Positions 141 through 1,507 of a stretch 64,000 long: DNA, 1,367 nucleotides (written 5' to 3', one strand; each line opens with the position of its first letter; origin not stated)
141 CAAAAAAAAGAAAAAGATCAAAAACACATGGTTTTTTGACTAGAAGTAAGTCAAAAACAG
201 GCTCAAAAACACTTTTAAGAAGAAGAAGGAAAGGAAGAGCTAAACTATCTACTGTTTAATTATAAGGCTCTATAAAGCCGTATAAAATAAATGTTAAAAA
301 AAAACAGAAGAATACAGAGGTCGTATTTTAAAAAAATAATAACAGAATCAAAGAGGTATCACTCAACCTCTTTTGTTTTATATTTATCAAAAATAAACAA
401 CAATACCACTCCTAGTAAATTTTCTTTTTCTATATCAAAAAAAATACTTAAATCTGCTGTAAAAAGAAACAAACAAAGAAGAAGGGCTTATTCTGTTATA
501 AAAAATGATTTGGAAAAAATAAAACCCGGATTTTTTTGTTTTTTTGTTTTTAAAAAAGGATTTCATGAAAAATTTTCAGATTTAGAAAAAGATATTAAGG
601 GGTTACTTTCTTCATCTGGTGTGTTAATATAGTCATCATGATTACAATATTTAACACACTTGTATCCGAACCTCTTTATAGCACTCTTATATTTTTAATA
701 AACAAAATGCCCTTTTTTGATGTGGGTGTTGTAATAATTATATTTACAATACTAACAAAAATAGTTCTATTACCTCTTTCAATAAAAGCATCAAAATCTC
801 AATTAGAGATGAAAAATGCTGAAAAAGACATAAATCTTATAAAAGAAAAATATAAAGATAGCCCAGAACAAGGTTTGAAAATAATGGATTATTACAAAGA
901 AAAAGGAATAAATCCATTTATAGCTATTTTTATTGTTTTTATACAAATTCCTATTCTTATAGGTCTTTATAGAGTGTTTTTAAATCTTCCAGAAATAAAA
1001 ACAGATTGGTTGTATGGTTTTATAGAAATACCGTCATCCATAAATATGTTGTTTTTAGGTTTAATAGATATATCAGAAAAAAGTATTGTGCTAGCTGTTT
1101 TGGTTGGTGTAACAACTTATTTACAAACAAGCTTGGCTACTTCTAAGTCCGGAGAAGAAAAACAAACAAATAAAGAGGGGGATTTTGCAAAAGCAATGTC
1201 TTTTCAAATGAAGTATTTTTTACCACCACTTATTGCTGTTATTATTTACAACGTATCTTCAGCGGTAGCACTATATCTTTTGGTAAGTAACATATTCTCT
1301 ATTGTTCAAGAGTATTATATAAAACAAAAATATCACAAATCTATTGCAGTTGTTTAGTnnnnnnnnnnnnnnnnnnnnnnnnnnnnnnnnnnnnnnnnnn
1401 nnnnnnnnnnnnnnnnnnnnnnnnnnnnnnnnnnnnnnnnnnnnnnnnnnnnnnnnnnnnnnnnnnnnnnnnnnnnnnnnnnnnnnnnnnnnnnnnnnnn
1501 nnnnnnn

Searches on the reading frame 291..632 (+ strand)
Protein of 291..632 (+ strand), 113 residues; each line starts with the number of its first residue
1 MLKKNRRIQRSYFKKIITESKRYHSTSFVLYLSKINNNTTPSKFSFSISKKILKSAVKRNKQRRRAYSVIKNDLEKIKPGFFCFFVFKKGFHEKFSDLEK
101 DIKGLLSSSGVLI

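Call 76: search_protein_families(library=pfam, proteins=[window:291-632:+], max_evalue=0.0001)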
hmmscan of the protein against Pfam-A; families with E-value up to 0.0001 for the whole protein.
window:291-632:+ (113 aa): 1 family
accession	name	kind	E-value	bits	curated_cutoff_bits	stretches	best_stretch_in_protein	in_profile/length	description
PF00825.24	Ribonuclease_P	-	4.8e-16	59.2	22.3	1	3-107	3-106/109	Ribonuclease P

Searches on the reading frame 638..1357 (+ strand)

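Call 33: search_protein_families(library=pfam, proteins=[window:638-1357:+], max_evalue=0.001)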
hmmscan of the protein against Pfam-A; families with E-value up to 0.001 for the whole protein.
window:638-1357:+ (239 aa): 1 family
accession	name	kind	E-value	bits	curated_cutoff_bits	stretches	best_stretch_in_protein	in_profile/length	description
PF02096.25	60KD_IMP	-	1.5e-38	132.8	35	1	30-229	2-162/163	60Kd inner membrane protein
